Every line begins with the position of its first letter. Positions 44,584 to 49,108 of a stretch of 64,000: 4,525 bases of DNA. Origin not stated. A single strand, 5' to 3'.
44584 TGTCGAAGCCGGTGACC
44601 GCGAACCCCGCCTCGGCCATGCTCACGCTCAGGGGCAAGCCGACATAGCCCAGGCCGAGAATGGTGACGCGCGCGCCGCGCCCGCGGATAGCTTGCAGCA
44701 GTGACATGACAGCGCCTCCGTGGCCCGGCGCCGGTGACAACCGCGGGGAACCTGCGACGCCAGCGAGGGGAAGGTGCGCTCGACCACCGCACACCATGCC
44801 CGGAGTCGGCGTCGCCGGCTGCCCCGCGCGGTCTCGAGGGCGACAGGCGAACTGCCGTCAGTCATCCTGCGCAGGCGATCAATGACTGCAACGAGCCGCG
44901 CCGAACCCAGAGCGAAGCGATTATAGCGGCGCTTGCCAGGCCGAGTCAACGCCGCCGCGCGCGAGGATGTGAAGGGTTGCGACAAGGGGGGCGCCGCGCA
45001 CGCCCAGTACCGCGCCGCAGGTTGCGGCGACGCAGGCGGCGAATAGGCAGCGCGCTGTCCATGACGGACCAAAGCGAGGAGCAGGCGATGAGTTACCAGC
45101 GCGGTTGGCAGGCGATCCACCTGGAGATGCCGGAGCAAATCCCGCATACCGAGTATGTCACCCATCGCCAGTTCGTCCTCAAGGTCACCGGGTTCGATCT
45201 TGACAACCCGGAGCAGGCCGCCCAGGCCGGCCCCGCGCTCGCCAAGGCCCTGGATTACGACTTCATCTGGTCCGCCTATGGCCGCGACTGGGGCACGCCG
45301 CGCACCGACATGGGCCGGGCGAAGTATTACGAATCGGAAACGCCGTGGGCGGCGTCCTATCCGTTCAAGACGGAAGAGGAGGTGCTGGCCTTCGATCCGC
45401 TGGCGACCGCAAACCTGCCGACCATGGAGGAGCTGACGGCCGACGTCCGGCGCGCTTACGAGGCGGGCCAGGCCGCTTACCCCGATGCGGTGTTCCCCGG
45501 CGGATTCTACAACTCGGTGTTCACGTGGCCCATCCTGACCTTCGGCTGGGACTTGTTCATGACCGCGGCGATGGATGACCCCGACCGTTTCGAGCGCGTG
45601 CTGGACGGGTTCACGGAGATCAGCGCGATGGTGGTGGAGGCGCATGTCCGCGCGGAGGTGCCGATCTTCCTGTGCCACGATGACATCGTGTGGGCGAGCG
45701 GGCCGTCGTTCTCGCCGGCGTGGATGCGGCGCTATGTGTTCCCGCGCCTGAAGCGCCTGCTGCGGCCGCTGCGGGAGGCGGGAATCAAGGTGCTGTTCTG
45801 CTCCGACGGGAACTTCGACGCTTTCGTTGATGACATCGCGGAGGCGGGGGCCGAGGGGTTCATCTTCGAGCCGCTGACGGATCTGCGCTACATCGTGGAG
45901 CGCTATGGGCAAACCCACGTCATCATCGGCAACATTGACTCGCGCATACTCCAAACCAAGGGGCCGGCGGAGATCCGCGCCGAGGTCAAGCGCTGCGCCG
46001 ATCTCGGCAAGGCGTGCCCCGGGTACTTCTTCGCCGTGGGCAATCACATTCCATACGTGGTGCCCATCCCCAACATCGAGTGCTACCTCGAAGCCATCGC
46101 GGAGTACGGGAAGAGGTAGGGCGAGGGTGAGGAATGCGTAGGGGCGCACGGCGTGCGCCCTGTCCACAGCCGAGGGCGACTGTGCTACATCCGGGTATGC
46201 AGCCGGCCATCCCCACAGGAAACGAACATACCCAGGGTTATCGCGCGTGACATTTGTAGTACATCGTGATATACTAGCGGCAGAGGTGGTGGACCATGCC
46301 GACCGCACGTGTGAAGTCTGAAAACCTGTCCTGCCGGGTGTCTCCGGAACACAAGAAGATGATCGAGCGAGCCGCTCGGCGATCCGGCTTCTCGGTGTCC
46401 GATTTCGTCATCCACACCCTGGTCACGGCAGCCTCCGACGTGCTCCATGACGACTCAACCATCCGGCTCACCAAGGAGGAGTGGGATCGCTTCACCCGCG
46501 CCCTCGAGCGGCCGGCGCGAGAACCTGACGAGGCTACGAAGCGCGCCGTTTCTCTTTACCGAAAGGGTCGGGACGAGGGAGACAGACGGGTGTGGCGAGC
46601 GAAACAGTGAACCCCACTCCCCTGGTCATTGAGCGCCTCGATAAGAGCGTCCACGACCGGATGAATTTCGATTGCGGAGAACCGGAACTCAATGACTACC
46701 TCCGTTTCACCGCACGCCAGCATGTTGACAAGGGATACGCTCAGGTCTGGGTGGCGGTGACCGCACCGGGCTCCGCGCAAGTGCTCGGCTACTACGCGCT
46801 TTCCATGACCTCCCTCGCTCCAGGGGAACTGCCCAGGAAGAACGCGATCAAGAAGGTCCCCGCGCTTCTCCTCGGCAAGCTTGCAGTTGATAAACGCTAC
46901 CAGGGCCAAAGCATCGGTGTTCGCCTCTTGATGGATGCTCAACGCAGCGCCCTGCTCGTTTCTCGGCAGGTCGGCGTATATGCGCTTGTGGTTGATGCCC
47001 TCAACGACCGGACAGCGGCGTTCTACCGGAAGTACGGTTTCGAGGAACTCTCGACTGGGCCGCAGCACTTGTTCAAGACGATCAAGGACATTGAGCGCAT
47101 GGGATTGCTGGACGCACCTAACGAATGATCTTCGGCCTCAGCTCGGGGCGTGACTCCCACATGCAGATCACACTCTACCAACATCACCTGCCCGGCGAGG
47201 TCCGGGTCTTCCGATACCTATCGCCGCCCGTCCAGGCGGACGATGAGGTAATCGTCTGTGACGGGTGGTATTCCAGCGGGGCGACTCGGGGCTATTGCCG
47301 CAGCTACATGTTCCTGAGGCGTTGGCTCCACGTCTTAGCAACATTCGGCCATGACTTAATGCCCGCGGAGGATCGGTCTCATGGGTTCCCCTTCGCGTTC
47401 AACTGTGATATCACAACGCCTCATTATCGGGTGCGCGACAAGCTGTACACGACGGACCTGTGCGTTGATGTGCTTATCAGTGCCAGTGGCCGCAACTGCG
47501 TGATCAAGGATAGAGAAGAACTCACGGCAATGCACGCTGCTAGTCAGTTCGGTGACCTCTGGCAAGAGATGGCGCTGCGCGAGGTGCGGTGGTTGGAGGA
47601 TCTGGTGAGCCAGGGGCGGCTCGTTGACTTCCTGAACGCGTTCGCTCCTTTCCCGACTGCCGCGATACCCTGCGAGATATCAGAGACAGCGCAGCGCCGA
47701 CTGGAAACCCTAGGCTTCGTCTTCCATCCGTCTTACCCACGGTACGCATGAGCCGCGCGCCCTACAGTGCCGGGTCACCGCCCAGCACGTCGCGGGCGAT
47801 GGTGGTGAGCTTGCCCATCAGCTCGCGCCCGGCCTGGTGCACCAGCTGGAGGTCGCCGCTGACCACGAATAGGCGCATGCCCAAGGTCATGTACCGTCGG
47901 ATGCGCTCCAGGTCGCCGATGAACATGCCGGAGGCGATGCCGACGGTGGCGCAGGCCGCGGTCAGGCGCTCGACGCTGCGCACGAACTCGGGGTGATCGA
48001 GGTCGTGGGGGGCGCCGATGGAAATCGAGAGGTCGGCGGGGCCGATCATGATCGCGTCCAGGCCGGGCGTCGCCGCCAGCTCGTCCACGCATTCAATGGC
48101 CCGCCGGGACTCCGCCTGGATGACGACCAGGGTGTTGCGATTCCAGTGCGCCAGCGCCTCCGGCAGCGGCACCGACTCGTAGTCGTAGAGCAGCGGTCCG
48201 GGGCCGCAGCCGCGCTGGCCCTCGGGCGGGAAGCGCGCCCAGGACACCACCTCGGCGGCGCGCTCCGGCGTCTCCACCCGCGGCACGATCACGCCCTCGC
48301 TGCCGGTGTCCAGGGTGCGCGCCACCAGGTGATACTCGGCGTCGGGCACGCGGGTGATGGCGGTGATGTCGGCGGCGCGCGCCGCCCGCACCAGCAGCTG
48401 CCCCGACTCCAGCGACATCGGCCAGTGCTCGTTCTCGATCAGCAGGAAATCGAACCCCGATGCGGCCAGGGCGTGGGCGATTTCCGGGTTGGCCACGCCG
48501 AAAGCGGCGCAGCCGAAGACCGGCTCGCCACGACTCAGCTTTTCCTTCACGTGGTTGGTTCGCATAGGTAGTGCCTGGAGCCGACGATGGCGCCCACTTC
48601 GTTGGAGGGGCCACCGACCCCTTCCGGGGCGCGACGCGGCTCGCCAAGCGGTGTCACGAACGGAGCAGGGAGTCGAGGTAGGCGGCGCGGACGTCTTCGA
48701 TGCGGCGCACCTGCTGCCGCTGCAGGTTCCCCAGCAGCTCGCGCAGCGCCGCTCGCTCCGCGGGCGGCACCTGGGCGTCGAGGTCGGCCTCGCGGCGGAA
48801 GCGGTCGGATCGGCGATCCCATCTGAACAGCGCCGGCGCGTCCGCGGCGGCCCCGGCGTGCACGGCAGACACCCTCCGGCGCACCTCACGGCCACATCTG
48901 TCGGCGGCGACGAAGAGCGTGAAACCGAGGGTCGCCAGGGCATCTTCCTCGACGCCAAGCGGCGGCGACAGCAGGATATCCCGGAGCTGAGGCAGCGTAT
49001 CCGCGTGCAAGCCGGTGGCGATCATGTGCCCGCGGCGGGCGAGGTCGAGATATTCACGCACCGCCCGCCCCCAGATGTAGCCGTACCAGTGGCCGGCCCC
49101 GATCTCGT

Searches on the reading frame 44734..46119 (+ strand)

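Call 61: search_protein_families(library=pfam, proteins=[window:44734-46119:+], max_evalue=0.00001)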
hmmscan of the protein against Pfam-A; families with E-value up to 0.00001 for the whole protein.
window:44734-46119:+ (461 aa): 1 family
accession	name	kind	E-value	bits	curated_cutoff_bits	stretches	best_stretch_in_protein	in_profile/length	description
PF01208.23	URO-D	-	2e-26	93.3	23.9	1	158-458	48-346/346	Uroporphyrinogen decarboxylase (URO-D)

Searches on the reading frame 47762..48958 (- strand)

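Call 61: search_protein_families(library=pfam, proteins=[window:47762-48958:-], max_evalue=0.00001)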
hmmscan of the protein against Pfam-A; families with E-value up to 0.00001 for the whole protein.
window:47762-48958:- (398 aa): 1 family
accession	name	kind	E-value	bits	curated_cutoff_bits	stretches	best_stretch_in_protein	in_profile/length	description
PF03328.21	HpcH_HpaI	-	9.7e-30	103.9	25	1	156-373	9-218/221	HpcH/HpaI aldolase/citrate lyase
